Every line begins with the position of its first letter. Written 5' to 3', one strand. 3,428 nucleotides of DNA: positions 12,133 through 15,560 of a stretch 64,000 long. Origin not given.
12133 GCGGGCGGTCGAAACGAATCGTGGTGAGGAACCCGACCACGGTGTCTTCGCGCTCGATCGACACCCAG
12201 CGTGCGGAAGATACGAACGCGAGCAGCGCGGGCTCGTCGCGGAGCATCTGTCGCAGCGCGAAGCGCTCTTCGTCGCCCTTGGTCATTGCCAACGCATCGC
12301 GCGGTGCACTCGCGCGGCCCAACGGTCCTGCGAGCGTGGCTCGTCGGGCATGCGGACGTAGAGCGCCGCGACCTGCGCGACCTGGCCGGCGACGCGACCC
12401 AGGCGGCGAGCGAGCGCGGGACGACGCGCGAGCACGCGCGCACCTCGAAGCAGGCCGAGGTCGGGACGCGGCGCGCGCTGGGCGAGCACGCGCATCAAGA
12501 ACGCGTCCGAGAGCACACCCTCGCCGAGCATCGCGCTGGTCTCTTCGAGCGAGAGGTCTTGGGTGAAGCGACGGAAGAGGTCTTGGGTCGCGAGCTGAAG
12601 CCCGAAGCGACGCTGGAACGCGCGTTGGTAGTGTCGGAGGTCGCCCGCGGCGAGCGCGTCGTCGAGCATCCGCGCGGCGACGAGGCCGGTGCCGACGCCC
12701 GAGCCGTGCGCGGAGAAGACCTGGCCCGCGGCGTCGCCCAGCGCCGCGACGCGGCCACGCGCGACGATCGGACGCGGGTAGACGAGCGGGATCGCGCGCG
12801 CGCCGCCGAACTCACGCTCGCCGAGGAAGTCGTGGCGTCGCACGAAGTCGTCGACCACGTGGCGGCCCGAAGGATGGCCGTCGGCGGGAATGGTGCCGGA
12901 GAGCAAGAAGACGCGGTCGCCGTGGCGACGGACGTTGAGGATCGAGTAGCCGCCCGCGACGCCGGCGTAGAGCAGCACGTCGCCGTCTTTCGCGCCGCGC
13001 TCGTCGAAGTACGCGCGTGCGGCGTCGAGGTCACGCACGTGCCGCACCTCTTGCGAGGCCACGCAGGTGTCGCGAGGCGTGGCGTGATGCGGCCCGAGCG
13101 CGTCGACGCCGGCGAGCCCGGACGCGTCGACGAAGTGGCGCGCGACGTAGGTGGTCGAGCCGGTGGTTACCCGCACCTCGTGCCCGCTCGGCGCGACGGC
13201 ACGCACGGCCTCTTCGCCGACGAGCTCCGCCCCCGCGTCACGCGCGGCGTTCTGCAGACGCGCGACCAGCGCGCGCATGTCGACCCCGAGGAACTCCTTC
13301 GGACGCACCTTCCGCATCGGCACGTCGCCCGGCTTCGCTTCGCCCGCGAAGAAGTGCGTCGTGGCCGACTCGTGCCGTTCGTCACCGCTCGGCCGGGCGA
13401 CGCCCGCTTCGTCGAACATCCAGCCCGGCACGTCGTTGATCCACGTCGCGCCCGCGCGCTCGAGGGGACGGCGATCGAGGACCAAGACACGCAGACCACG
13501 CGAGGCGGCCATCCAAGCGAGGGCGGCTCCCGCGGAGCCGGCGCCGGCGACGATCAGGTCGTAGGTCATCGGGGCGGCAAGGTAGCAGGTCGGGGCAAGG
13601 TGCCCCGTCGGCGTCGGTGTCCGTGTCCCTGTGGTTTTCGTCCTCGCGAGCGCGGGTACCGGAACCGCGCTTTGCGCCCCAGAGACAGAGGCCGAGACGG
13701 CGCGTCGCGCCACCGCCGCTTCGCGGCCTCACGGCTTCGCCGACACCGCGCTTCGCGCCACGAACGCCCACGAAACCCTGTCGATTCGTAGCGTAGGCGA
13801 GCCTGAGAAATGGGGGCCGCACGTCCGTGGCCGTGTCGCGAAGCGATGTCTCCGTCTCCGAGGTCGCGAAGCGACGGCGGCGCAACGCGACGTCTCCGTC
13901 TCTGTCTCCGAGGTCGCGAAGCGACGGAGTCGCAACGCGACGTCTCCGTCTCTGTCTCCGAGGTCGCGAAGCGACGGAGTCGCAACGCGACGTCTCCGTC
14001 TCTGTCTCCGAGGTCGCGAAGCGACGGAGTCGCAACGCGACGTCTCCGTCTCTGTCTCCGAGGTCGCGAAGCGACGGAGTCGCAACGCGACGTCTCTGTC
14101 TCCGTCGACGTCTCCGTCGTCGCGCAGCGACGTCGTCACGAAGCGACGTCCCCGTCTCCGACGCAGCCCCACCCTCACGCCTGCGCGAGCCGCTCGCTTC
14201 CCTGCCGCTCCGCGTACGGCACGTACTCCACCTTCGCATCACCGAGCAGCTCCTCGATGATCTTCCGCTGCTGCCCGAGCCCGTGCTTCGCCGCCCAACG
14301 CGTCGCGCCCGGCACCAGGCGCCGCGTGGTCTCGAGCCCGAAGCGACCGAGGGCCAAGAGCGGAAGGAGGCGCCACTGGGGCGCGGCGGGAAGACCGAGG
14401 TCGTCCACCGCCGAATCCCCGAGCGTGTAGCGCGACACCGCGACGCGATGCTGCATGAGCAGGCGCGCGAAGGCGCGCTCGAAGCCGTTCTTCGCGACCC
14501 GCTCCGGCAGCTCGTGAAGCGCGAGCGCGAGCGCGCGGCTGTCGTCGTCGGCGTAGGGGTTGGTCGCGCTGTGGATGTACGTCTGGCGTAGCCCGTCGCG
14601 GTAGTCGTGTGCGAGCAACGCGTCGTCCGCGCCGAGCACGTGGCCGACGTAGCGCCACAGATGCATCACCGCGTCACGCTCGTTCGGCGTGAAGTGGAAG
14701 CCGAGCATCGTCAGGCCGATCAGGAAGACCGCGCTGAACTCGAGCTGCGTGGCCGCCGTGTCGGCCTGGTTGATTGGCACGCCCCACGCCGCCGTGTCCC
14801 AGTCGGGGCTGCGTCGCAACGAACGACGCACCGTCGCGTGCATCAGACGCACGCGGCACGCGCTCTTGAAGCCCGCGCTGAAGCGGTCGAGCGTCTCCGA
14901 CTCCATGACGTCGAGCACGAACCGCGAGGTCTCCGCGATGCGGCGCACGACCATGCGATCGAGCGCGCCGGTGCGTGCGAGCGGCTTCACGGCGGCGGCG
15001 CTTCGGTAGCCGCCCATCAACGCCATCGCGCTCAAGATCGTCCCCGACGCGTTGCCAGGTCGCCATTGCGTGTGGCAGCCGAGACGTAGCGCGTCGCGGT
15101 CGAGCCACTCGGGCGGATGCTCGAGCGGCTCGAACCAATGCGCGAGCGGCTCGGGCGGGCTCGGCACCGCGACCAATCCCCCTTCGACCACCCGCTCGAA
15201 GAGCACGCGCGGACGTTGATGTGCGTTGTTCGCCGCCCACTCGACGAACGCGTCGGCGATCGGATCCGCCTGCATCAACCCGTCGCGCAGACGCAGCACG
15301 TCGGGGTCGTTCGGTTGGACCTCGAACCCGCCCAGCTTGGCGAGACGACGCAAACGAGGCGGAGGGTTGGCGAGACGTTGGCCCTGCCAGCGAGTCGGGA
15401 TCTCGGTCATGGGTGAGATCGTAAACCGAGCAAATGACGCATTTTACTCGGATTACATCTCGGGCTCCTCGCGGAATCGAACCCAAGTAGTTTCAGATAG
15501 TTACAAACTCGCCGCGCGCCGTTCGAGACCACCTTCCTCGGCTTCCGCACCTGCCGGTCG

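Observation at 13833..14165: Double-hairpin minisatellite units whose stems differ by compensatory changes between loci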

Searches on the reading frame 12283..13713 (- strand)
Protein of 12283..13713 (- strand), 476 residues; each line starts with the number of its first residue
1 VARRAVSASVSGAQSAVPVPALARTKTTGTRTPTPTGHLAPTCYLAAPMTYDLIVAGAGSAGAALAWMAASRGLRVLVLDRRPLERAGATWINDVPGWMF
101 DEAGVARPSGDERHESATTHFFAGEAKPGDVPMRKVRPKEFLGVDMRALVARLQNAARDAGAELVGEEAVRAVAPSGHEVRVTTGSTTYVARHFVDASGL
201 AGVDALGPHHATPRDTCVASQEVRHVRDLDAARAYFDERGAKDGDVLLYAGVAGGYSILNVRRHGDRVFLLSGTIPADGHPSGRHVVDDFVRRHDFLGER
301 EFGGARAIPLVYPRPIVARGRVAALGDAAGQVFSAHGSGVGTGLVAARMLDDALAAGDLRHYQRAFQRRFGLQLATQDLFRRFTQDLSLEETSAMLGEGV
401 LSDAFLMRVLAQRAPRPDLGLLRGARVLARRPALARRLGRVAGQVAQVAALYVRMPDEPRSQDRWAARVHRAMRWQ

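Call 9: search_protein_families(library=pfam, proteins=[window:12283-13713:-])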
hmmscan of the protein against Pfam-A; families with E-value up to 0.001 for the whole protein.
window:12283-13713:- (476 aa): 6 families
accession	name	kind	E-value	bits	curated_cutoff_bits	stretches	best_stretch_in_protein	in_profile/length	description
PF01266.30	DAO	-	2e-09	37.9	27.9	1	52-92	1-41/353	FAD dependent oxidoreductase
PF12831.13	FAD_oxidored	-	7.1e-08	32.6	27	1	52-205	1-151/416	FAD dependent oxidoreductase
PF05834.18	Lycopene_cycl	-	0.00014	21.5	23.4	1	52-204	1-145/380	Lycopene cyclase protein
PF01494.25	FAD_binding_3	-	0.00042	20.1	22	1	52-184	3-137/349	FAD binding domain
PF13450.12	NAD_binding_8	-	0.00054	20.6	21.9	1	55-83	1-29/68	NAD(P)-binding Rossmann-like domain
PF03486.20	HI0933_like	-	0.00068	19.6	50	0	52-82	2-32/244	HI0933-like protein Rossmann domain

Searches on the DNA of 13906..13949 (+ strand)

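Call 80: build_rna_model(alignment_id=A1, structure=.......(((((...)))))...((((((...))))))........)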
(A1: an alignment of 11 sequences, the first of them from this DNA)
Model R1 built from alignment A1 (11 sequences, 46 columns); structure: as given.
model positions 44; base pairs 10; branch points 1; effective number of sequences 8.85; information 1.249 bits per position. Calibrated on 0.2 Mb of random sequence (short: E-values are rough).
structure used (alignment columns):
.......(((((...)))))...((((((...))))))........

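Call 81: search_with_rna_model(model_id=R1, sources=[window, L248, L249, L250, L251, L252, L253, L254, L018, L028, L032, L035, L054, L063, L066, L071, L081, L085, L088, L089, L109, L116, L117, L124, L009], max_evalue=1)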
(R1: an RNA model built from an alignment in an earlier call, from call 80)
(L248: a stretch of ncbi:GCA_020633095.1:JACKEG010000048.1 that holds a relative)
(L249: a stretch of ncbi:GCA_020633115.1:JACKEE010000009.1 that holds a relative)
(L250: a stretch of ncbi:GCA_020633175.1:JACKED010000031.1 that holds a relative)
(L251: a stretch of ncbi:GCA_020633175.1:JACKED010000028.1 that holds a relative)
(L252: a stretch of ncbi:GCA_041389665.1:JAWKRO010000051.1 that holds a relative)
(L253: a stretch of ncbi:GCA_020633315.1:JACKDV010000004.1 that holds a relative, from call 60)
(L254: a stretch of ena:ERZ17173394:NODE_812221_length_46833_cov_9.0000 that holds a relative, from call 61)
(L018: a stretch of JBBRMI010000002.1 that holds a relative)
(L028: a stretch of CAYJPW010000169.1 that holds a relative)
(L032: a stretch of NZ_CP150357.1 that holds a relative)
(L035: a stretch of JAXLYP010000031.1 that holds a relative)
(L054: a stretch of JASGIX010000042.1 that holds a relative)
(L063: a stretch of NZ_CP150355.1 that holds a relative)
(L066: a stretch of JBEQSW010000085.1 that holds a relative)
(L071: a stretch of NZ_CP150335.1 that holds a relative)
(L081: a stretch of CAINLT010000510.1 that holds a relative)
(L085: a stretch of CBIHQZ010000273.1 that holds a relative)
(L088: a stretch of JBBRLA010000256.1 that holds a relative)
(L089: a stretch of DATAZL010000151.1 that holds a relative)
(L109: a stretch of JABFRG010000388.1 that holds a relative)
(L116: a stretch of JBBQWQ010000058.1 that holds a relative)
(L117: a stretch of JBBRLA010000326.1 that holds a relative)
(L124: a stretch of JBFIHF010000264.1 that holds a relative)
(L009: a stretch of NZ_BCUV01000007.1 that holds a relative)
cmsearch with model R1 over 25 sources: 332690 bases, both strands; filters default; matches with E-value up to 1: 79.
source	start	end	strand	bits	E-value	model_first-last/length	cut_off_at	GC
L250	6337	6380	-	70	5.8e-16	1-44/44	no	0.77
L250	6393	6436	-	70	5.8e-16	1-44/44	no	0.77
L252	16640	16683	-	66.7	4.7e-15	1-44/44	no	0.66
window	19409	19454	+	66.4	5.6e-15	1-44/44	no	0.74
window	13906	13949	+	64.4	2e-14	1-44/44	no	0.68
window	13956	13999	+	64.4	2e-14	1-44/44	no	0.68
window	14006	14049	+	64.4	2e-14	1-44/44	no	0.68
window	35283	35328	-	64.3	2.1e-14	1-44/44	no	0.72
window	14056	14099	+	63.4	3.7e-14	1-44/44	no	0.66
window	13691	13733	-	62.4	7.1e-14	1-44/44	no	0.81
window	35334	35379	-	59.4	4.4e-13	1-44/44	no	0.78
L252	16583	16626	-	57.7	1.3e-12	1-44/44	no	0.64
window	13856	13899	+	56.8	2.3e-12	1-44/44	no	0.73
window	35609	35650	+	56.4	3e-12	1-44/44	no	0.74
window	19461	19505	+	51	8.2e-11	1-44/44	no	0.71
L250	6443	6486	-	50.1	1.5e-10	1-44/44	no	0.77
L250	6292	6335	-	44.8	4e-09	1-44/44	no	0.75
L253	10117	10161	+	32.3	9.9e-06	1-44/44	no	0.78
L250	6243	6277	-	32.2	1e-05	1-44/44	no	0.8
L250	6530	6572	-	32.2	1.1e-05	1-44/44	no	0.77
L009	7586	7614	-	26.1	0.00047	1-44/44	no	0.69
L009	7619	7647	-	26.1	0.00047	1-44/44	no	0.69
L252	16690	16752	-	25.5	0.0007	1-44/44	no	0.71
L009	7553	7581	-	18.9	0.041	1-44/44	no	0.62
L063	1933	1998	-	18.8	0.044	1-44/44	no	0.76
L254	18198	18241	+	18.4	0.06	1-44/44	no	0.73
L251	13934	13967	+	18.2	0.064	1-44/44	no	0.71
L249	603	635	+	17.7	0.091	1-44/44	no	0.79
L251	14737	14829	-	17.2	0.12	1-44/44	no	0.66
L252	19929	19965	+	17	0.14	1-44/44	no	0.68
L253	12861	12903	+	16.8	0.16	1-44/44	no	0.74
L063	7522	7560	-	16.5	0.19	1-44/44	no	0.69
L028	3720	3786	+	16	0.26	1-44/44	no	0.73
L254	12297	12344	+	15.9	0.28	1-44/44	no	0.81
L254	10475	10502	-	15.7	0.32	1-44/44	no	0.71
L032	4916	4952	-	15.3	0.39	1-44/44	no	0.86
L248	15405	15454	+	15.3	0.39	1-44/44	no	0.76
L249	17034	17083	+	15.3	0.39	1-44/44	no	0.76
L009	6321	6362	-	15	0.47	1-44/44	no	0.74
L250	17109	17145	-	14.9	0.52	1-44/44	no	0.68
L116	2968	3014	+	14.7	0.58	1-44/44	no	0.81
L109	1514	1526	+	14.7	0.58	8-20/44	no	0.85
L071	6272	6284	+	14.7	0.58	8-20/44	no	0.85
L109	1559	1571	+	14.7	0.58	8-20/44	no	0.85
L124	1332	1344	+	14.7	0.58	8-20/44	no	0.85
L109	1469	1481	+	14.7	0.58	8-20/44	no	0.85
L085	5989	6031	+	14.7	0.59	1-44/44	no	0.81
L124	145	159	+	14.7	0.59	22-36/44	no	0.8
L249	20060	20098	-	14.4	0.71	1-44/44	no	0.69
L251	12484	12524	+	14.4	0.71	1-44/44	no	0.73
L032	305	347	+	14.3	0.75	1-44/44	no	0.84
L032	1648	1695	+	14.2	0.78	1-44/44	no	0.81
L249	12844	12904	+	14.2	0.8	1-44/44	no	0.77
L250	3642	3700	-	14.2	0.8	1-44/44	no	0.71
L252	18109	18147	-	14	0.91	1-44/44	no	0.72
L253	9132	9164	-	13.9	0.97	1-44/44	no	0.76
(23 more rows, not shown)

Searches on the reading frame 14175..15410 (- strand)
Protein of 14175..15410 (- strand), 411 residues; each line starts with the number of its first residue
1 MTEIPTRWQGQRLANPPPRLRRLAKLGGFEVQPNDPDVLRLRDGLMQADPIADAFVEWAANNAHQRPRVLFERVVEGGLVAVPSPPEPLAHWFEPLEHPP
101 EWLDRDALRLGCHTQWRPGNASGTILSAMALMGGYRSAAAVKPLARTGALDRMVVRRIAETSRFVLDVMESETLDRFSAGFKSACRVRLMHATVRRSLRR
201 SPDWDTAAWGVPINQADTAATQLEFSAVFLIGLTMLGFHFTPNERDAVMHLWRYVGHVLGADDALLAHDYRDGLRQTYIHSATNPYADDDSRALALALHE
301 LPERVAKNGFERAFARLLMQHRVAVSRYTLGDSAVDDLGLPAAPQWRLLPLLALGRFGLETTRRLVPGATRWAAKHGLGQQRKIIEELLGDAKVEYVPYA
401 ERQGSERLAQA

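Call 9: search_protein_families(library=pfam, proteins=[window:14175-15410:-])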
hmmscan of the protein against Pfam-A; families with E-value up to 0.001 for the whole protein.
window:14175-15410:- (411 aa): 1 family
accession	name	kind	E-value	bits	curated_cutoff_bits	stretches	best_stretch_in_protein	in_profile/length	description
PF09995.15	MPAB_Lcp_cat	-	3.5e-23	83.3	23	1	125-352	9-223/231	ER-bound oxygenase mpaB/B'/Rubber oxygenase, catalytic domain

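Call 11: find_encoding_contigs(protein=window:14175-15410:-, flank=10000, max_places=6)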
Protein window:14175-15410:- (411 aa): 1 contig read that carries it; 1 place shown.
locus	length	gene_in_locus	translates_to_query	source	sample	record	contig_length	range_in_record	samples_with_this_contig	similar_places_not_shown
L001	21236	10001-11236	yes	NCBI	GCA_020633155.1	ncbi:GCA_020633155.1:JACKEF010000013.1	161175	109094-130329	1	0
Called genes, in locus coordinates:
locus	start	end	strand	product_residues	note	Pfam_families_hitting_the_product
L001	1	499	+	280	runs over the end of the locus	-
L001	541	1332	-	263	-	PF14158:YndJ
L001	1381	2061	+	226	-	-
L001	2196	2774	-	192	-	PF00072:Response_reg, PF08281:Sigma70_r4_2, PF00196:GerE, PF04545:Sigma70_r4 (weak)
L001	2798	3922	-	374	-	PF07730:HisKA_3, PF02518:HATPase_c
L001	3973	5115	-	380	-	PF00144:Beta-lactamase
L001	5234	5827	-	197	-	PF05724:TPMT, PF08241:Methyltransf_11 (weak), PF08242:Methyltransf_12, PF13649:Methyltransf_25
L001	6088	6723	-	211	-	-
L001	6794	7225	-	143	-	-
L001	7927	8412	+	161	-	-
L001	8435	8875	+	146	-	-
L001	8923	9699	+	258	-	-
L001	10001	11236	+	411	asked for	PF09995:MPAB_Lcp_cat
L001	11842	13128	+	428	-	PF01266:DAO (weak), PF12831:FAD_oxidored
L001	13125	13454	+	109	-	-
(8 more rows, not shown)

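Call 59: find_homologous_proteins(query=window:14175-15410:-, max_evalue=1e-40)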
Query window:14175-15410:- (411 aa): 214 proteins with E <= 1e-40 among 8000 candidates; the best 120 are listed.
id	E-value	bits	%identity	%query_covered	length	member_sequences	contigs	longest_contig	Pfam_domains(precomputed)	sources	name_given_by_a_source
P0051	1.1e-274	929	99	100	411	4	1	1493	PF09995.16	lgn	-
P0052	5.1e-184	630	69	100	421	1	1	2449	PF09995.16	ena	-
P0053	6.5e-172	590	66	98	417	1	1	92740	PF09995.16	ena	-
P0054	1.3e-169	583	67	97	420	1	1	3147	PF09995.16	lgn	-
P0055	2.1e-168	579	66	98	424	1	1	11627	PF09995.16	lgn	-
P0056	2.1e-167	575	66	100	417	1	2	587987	PF09995.16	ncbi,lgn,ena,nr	ncbi:MAG: DUF2236 domain-containing protein [Myxococcales bacterium]|nr:DUF2236 domain-containing pr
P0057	1.4e-165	569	67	97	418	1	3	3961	PF09995.16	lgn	-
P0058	1.7e-165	569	64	98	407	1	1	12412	PF09995.16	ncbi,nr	ncbi:MAG: DUF2236 domain-containing protein [Myxococcales bacterium]|nr:DUF2236 domain-containing pr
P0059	7.2e-165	567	64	99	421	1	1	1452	PF09995.16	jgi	jgi:hypothetical protein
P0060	1.0e-164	566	65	98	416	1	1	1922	PF09995.16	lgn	-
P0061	1.1e-164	566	67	97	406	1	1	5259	PF09995.16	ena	-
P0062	2.7e-164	565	66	97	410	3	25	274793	PF09995.16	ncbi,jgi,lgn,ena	-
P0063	7.3e-163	560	65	99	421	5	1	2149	PF09995.16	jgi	-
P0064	8.9e-163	560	63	98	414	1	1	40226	PF09995.16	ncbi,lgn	-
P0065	1.2e-162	560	64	98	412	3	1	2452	PF09995.16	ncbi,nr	ncbi:MAG: DUF2236 domain-containing protein [Myxococcales bacterium]|nr:DUF2236 domain-containing pr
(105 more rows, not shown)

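Call 60: find_encoding_contigs(protein=P0056, flank=10000, max_places=1)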
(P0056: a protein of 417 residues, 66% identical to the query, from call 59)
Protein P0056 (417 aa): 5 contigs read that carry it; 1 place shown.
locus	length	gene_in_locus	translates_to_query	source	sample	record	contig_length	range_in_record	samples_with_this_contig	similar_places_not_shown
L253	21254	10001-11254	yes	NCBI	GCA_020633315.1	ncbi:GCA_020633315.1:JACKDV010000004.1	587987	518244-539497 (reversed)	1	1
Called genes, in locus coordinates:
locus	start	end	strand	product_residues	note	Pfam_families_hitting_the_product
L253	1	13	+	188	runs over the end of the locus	PF04542:Sigma70_r2, PF08281:Sigma70_r4_2 (weak), PF04545:Sigma70_r4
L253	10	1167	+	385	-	PF04773:FecR (weak)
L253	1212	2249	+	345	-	PF01073:3Beta_HSD, PF01370:Epimerase, PF04321:RmlD_sub_bind (weak), PF05368:NmrA, PF13460:NAD_binding_10, PF16363:GDP_Man_Dehyd, PF07993:NAD_binding_4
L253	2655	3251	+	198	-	PF07691:PA14 (weak)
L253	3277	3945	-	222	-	PF08281:Sigma70_r4_2, PF04545:Sigma70_r4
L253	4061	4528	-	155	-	-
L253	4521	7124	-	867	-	PF00069:Pkinase, PF07714:PK_Tyr_Ser-Thr, PF01636:APH (weak), PF00069:Pkinase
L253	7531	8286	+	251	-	PF02544:Steroid_dh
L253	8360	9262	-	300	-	-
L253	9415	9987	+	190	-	PF02525:Flavodoxin_2, PF03358:FMN_red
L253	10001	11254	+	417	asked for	PF09995:MPAB_Lcp_cat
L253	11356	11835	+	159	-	-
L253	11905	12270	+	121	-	-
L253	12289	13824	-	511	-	PF00501:AMP-binding, PF13193:AMP-binding_C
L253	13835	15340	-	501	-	PF00089:Trypsin, PF17957:Big_7 (weak)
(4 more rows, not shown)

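Call 61: find_encoding_contigs(protein=P0062, flank=10000, max_places=1)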
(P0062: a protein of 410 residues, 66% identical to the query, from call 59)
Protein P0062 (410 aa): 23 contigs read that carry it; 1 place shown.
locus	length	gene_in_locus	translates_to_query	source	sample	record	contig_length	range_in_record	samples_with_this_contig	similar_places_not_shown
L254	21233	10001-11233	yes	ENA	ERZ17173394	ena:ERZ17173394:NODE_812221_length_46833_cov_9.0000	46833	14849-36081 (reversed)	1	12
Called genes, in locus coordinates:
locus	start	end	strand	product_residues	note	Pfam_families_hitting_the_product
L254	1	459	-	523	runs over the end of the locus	-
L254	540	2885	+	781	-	PF14559:TPR_19 (faint), PF13174:TPR_6 (faint), PF01464:SLT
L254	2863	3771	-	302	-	PF00196:GerE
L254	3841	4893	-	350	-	PF00226:DnaJ, PF01556:DnaJ_C, PF00684:DnaJ_CXXCXGXG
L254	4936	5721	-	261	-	PF12974:Phosphonate-bd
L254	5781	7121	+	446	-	PF13472:Lipase_GDSL_2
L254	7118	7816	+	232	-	-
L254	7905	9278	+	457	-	PF03448:MgtE_N, PF00571:CBS, PF01769:MgtE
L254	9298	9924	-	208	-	PF00440:TetR_N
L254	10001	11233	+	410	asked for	PF09995:MPAB_Lcp_cat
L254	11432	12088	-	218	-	-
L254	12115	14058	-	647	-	-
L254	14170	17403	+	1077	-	PF12705:PDDEXK_1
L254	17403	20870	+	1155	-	PF00580:UvrD-helicase, PF13245:AAA_19 (weak), PF13361:UvrD_C, PF13538:UvrD_C_2 (weak)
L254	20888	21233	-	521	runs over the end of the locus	-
